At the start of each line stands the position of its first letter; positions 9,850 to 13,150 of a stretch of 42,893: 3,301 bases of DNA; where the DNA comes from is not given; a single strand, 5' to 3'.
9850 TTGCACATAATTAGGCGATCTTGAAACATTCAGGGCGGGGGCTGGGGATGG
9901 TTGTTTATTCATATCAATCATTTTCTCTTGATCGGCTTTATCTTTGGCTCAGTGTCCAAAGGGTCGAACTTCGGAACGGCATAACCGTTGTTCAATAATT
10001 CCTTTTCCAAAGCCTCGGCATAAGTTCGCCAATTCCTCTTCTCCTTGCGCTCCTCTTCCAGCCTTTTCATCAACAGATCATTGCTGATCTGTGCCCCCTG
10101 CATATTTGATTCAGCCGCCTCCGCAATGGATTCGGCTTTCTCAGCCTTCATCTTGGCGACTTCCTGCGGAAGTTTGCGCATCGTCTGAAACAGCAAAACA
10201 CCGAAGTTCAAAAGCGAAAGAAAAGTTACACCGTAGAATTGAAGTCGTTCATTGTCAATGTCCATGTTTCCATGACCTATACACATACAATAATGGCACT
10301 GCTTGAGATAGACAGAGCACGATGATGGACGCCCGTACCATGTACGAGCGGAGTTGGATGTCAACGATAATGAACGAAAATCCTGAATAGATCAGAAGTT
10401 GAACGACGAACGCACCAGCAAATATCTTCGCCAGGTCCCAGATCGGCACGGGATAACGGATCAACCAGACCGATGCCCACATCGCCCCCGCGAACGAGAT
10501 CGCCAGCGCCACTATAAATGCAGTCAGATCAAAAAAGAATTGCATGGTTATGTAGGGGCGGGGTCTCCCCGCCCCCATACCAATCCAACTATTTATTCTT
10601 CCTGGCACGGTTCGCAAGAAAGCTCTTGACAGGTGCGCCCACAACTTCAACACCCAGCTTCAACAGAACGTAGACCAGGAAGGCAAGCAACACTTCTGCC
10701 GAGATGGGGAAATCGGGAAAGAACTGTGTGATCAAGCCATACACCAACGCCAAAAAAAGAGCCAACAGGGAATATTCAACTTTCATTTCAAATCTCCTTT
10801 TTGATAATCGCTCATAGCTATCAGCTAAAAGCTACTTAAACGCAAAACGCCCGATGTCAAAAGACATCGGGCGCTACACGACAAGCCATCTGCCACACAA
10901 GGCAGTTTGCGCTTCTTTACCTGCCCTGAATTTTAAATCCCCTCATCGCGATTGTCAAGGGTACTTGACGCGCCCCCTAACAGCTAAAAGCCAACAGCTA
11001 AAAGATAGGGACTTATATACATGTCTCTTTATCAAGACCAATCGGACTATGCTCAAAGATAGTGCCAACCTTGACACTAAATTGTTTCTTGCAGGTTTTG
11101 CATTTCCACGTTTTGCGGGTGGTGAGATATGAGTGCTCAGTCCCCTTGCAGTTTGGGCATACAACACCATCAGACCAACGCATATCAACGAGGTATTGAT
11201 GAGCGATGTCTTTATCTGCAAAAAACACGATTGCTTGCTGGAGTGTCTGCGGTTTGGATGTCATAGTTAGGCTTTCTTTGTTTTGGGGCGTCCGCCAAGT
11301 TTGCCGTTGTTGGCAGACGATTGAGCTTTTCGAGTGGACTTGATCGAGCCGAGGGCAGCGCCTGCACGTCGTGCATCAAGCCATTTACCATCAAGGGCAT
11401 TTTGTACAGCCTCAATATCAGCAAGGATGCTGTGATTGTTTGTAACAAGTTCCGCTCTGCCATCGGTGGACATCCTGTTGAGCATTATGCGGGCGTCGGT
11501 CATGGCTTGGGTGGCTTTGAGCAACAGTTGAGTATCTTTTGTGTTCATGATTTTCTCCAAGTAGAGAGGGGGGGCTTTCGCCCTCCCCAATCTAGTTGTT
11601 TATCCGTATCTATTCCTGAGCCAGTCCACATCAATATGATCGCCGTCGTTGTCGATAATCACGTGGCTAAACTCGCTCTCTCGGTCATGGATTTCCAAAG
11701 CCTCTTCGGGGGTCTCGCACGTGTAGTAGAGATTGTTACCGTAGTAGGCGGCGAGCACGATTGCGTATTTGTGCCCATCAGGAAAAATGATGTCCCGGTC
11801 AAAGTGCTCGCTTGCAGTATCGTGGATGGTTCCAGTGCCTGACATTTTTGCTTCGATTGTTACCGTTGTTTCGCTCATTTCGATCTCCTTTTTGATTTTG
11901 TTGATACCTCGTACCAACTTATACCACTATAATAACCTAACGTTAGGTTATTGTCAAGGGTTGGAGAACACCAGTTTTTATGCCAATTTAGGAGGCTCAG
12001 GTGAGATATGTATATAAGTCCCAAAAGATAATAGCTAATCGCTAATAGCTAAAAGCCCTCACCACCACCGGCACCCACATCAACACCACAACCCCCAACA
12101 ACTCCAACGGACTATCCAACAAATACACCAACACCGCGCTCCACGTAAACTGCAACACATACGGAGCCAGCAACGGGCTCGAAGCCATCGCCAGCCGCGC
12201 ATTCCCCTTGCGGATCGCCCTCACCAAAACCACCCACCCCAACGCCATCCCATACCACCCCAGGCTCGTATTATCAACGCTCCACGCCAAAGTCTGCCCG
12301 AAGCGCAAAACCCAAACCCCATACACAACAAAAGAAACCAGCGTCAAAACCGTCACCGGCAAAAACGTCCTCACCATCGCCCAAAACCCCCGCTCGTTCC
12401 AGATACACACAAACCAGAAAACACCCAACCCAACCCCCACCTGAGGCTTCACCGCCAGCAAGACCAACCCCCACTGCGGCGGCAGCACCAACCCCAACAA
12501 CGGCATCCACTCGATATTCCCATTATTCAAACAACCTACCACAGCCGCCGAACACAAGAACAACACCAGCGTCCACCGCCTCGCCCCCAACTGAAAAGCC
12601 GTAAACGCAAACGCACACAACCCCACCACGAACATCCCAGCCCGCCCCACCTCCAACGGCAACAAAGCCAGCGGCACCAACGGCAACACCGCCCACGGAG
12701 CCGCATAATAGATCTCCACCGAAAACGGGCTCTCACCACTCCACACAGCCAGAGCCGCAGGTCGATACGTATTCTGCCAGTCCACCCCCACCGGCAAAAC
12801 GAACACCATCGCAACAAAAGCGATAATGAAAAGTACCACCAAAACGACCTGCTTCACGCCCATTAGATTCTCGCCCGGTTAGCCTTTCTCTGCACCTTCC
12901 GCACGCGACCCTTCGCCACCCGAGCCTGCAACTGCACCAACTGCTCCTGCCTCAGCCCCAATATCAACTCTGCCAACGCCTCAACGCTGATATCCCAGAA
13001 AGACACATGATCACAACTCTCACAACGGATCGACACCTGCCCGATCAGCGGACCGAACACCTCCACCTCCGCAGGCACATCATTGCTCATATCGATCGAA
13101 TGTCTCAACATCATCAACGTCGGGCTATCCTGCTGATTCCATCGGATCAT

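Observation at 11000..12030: IS1595-like non-autonomous element with an intact 8-bp target duplication, its own operator-controlled promoter and two passenger ORFs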

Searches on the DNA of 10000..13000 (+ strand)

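Call 9: search_dna_similar(query=window:10000-13000:+, collection=phages, mode=distant)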
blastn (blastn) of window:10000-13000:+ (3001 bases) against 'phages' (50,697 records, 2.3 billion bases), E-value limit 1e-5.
No match.

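Call 46: search_rna_families(source=window, start=10500, end=12500, threshold=evalue, max_evalue=1)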
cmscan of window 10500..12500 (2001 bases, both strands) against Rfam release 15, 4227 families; matches with E-value up to 1: 0.
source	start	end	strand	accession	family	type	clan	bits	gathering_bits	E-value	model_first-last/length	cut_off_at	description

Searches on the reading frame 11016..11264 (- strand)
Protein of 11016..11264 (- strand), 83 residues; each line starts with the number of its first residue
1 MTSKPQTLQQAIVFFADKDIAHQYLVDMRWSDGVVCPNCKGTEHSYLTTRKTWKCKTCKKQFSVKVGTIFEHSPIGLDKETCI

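Call 4: search_protein_families(library=pfam, proteins=[window:11016-11264:-], max_evalue=1)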
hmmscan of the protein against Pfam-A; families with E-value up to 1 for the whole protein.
seq(83 aa): 18 families
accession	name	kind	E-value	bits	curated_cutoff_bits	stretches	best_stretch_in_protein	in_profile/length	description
PF12760.12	Zn_ribbon_IS1595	-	2.5e-15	56.6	25.4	1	20-61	5-46/46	Transposase zinc-ribbon domain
PF14311.12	DUF4379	-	0.0065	17.1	24.5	1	50-67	25-42/56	Probable Treble clef zinc finger domain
PF24458.1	DUF7573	-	0.008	16.6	30.2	1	26-40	21-37/39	Domain of unknown function (DUF7573)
PF09723.15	Zn_ribbon_8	-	0.0085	16.5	34.4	0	54-66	7-19/41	Zinc ribbon domain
PF25164.1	CoiA_N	-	0.009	16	26.3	1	45-69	10-34/50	Competence protein CoiA, N-terminal domain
PF23475.1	zf-Tbcl_FmdE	-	0.01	15.7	23.2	1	31-44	20-32/35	FmdE treble clef zinc finger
PF24292.1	DUF7479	-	0.013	16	27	0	17-40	14-37/60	Domain of unknown function (DUF7479)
PF14446.12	Prok-RING_1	-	0.015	15.7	29.1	1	32-44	19-31/54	Prokaryotic RING finger family 1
PF23733.2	GRXCR1-2_C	-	0.022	15.1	26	1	34-59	10-36/47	GRXCR1/2, C-terminal domain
PF23550.1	zf_Tbcl_Rhp7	-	0.023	14.6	27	1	54-64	6-16/39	DNA repair protein rhp7 treble clef domain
PF01155.25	HypA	-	0.048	14.1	28.9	1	4-64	40-99/112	Hydrogenase/urease nickel incorporation, metallochaperone, hypA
PF02892.21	zf-BED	-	0.053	14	20.6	1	48-68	10-32/44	BED zinc finger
PF18439.7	zf_UBZ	-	0.067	13.3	25.6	0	52-64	2-14/32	Ubiquitin-Binding Zinc Finger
PF22289.1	DmmA-like_C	-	0.069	13.6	27.4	1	34-64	2-30/44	Dimethylamine monooxygenase subunit DmmA-like, C-terminal domain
PF05191.20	ADK_lid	-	0.27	11.6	26.6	1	35-61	3-30/36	Adenylate kinase, active site lid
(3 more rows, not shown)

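Call 5: search_protein_families(library=ncbifam, proteins=[window:11016-11264:-], max_evalue=1)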
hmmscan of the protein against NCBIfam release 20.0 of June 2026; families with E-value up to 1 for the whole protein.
seq(83 aa): 11 families
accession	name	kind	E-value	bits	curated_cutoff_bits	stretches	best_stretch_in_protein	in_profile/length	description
NF041259.1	mono_DmmA_fam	domain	0.0032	17.8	60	1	31-65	49-83/101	dimethylamine monooxygenase subunit DmmA family protein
TIGR02642.1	phage_xxxx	hypoth_equivalog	0.021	14.5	101.4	1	33-59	181-204/267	TIGR02642 family protein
NF003058.0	PRK03976.1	equivalog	0.027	14.4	87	1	32-63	35-65/91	50S ribosomal protein L37ae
NF050000.1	IS1_IS1595_Zn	domain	0.038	14.5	28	1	36-63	1-32/34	IS1/IS1595 family N-terminal zinc-binding domain-containing protein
NF047912.1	ECs_2282_CxxC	subfamily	0.078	12.9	37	1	35-63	4-38/60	ECs_2282 family putative zinc-binding protein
TIGR02605.1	CxxC_CxxC_SSSS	subfamily_domain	0.087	12.9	31.3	0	29-45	22-38/52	FmdB family zinc ribbon protein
NF058604.1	RtpA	equivalog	0.15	12.2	65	1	35-59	11-30/50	anti-TRAP protein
NF038384.1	zinc_YnfU_fam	subfamily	0.25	11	36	1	34-64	17-50/52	YnfU family zinc-binding protein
TIGR04104.1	cxxc_20_cxxc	subfamily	0.44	11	45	0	31-54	23-44/93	TIGR04104 family putative zinc finger protein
NF048018.1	IS256_N_4Cys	domain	0.64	10.7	27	1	52-62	21-31/31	transposase-like zinc-binding domain-containing protein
TIGR02098.1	MJ0042_CXXC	domain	0.89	9.3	20.9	0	34-40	3-9/38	MJ0042-type zinc finger domain-containing protein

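Call 12: find_homologous_proteins(query=window:11016-11264:-)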
Query seq(83 aa) (83 aa): 48 proteins with E <= 0.001 among 48 candidates.
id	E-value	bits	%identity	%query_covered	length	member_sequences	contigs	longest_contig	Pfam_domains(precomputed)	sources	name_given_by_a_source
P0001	8.6e-44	165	91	95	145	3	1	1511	PF12760.13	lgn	-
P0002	8.5e-39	149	84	93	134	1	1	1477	PF12760.13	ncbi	-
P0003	2.3e-38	148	82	95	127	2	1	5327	PF12760.13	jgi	jgi:transposase-like protein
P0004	2.5e-38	148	84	95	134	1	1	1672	PF12760.13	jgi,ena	-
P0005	4.2e-37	144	78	95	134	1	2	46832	PF12760.13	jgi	jgi:hypothetical protein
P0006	4.4e-36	140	83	90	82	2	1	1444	PF12760.13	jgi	jgi:transposase-like protein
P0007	3.3e-35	138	77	93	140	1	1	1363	PF12760.13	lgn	-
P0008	1.3e-29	120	68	90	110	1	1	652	PF12760.13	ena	-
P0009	2.9e-29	119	66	95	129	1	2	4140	PF12760.13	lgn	-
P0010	8.7e-29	117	66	93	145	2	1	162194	PF12760.13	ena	-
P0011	1.5e-28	116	63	88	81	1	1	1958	PF12760.13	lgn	-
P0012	1.6e-28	116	66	92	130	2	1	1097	PF12760.13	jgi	jgi:transposase-like protein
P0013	4.3e-28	115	64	92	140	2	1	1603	PF12760.13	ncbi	ncbi:MAG: transposase, partial [Isosphaeraceae bacterium]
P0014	5.8e-28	114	70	89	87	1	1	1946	PF12760.13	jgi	jgi:transposase-like protein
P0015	7.2e-28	114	64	94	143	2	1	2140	PF12760.13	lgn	-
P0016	7.3e-28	114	63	90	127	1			PF12760.13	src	-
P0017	2.3e-27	113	64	90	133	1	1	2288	PF12760.13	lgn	-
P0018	2.6e-27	112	68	90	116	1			PF12760.13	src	-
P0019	2.9e-27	112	63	90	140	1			PF12760.13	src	-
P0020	7.9e-27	111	64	90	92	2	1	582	PF12760.13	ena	-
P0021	7.9e-27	111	84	70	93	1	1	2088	PF12760.13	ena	-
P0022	8.4e-27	111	63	94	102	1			PF12760.13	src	-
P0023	3.0e-26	109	65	90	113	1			PF12760.13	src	-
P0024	3.0e-26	109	70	83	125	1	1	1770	PF12760.13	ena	-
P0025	6.8e-26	108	63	90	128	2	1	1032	PF12760.13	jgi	-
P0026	1.0e-25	107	61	90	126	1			PF12760.13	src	-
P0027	1.4e-25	107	64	88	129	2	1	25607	PF12760.13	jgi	jgi:transposase-like protein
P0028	1.7e-25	107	62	95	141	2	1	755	PF12760.13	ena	-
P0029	2.2e-25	106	62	90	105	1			PF12760.13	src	-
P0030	1.2e-24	104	57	94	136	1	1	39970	PF12760.13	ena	-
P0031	1.8e-24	103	56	94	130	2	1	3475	PF12760.13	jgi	jgi:transposase-like protein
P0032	3.4e-24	102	62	88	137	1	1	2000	PF12760.13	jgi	jgi:transposase-like protein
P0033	7.9e-24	101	62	90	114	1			PF12760.13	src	-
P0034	3.5e-23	99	59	90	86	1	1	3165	PF12760.13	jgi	jgi:hypothetical protein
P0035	4.1e-23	99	65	82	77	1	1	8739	PF12760.13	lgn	-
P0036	6.8e-23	98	56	88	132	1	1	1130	PF12760.13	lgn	-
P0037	2.4e-22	97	59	83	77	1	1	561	PF12760.13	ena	-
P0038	3.0e-21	93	60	94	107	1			PF12760.13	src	-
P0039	5.7e-20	89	56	95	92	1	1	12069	PF12760.13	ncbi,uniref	ncbi:MAG: transposase [Candidatus Binatus sp.]|uniref:transposase n=1 Tax=Candidatus Binatus sp. Tax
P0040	7.1e-20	89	55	95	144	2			PF12760.13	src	-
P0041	9.5e-20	88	54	86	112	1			PF12760.13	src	-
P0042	3.3e-18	83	65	73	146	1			PF12760.13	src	-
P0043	4.9e-18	83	53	90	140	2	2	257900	PF12760.13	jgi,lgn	jgi:transposase-like protein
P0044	7.9e-18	82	53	90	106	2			PF12760.13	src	-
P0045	5.3e-14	70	46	90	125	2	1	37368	PF12760.13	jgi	jgi:transposase-like protein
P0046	9.2e-13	66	47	90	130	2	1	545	PF12760.13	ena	-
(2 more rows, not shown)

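Call 16: find_encoding_contigs(protein=P0005, flank=4000, max_places=3)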
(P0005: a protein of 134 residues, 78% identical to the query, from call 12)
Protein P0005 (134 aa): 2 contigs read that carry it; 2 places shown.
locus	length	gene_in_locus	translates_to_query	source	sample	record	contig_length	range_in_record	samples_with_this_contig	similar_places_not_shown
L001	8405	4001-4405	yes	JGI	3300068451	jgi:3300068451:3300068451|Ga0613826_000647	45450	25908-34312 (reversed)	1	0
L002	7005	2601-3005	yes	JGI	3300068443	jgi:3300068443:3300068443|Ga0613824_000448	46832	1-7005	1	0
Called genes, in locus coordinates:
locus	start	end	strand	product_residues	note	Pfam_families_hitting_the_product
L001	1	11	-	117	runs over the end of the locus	-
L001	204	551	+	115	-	-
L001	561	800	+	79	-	-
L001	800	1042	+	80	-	-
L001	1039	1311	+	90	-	-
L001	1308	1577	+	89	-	-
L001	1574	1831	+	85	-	-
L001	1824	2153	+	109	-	-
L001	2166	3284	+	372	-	PF18897:Gp3-like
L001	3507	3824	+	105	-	-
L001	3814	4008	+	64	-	-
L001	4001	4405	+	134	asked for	PF12760:Zn_ribbon_IS1595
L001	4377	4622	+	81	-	-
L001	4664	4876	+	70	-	-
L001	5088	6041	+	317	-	-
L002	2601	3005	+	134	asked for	PF12760:Zn_ribbon_IS1595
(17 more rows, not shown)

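Call 17: find_encoding_contigs(protein=P0001, flank=4000, max_places=3)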
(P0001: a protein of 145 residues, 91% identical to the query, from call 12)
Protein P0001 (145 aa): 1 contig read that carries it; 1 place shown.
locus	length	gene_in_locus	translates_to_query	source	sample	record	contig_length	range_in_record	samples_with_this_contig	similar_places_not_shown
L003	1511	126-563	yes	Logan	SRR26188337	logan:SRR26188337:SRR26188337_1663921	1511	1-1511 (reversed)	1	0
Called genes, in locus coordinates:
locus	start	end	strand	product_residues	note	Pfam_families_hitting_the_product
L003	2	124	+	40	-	?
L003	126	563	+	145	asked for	PF12760:Zn_ribbon_IS1595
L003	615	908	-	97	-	-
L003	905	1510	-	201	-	?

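Call 36: find_related_loci(query=A2, collection=metagenome_contigs, flank=3000)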
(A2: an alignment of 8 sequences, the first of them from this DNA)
Query A2 (79 aa) in metagenome_contigs; peptide patterns used: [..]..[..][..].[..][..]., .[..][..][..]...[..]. (x = any residue, [..] = any of these).
600 stretches matched a pattern (row limit reached: there are more); 570 encode a relative of the query (tblastn E <= 1e-3); the best 80 are kept; 80 distinct loci.
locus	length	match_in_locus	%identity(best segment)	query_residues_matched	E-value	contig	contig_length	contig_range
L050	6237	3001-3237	82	1-79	4e-45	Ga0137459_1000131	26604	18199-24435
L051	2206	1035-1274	80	1-79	4e-43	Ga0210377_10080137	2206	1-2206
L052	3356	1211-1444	68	2-79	5e-38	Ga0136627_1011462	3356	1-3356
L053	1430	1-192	81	16-79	2e-36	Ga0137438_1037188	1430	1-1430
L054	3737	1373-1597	63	5-79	6e-35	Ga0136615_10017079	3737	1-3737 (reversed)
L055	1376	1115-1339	64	5-79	3e-35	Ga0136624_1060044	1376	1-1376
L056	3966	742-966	65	5-79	2e-34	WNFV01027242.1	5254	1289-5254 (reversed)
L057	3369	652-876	64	5-79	9e-34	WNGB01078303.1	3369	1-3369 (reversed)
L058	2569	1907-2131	64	5-79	2e-33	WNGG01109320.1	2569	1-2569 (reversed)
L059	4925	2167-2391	61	5-79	2e-33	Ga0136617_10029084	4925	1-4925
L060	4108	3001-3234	63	2-79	1e-33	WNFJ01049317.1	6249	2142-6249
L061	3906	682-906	64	5-79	2e-33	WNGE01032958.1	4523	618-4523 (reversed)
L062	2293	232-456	63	5-79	5e-33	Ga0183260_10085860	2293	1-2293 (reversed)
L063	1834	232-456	65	5-79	1e-32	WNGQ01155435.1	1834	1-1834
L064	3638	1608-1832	61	5-79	6e-33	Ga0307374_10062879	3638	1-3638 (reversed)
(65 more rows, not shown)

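Call 37: find_related_loci(query=A2, collection=viral_contigs, flank=3000)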
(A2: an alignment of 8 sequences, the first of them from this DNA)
Query A2 (79 aa) in viral_contigs; peptide patterns used: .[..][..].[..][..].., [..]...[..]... (x = any residue, [..] = any of these).
219 stretches matched a pattern; 181 encode a relative of the query (tblastn E <= 1e-3); the best 80 are kept; 80 distinct loci.
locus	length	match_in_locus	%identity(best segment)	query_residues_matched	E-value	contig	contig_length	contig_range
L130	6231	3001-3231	87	3-79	2e-45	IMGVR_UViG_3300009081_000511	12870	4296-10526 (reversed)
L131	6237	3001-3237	82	1-79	5e-45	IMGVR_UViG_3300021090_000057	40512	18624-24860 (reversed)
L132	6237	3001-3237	82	1-79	7e-45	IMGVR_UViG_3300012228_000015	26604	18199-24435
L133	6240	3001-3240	75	1-79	3e-41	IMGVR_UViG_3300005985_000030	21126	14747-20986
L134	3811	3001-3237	72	1-79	2e-40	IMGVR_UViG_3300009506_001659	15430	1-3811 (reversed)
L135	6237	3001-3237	75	1-79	4e-39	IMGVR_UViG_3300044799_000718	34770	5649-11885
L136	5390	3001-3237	62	1-79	1e-34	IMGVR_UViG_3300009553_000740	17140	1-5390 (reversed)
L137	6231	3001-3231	60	3-79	4e-33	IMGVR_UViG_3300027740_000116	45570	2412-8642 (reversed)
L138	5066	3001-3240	59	1-79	1e-31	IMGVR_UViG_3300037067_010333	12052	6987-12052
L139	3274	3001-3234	62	2-79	2e-31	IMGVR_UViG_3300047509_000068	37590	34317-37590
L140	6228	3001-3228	59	5-79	3e-29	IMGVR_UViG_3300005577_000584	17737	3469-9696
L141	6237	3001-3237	52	1-79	3e-29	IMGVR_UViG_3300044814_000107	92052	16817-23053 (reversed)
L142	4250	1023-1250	62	5-79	4e-29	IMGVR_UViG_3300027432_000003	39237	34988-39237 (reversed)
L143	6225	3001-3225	57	5-79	1e-28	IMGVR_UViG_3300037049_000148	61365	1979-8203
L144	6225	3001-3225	57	5-79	1e-28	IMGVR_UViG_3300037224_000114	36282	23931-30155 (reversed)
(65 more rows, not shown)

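Call 103: find_encoding_contigs(protein=P0004, flank=2000, max_places=2)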
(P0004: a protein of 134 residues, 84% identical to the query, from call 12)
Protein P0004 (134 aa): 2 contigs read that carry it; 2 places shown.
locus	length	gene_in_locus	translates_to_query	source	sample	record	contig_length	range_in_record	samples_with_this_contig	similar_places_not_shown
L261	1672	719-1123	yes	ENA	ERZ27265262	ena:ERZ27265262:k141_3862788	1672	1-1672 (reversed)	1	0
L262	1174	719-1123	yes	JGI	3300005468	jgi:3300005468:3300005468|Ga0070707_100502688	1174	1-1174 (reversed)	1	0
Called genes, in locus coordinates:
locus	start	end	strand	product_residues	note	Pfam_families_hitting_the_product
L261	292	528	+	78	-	-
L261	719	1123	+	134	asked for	PF12760:Zn_ribbon_IS1595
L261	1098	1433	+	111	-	-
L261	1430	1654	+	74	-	-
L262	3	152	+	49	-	?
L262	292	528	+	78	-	-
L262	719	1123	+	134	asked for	PF12760:Zn_ribbon_IS1595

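Call 104: find_encoding_contigs(protein=P0006, flank=2000, max_places=2)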
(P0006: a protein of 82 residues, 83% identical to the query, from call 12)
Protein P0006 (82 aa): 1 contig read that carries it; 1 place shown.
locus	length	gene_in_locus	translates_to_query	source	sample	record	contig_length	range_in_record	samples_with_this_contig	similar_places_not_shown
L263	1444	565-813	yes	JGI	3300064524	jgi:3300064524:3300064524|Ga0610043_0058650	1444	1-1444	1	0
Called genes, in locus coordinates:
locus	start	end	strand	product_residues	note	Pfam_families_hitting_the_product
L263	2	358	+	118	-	?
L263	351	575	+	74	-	-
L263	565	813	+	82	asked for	PF12760:Zn_ribbon_IS1595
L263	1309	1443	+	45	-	?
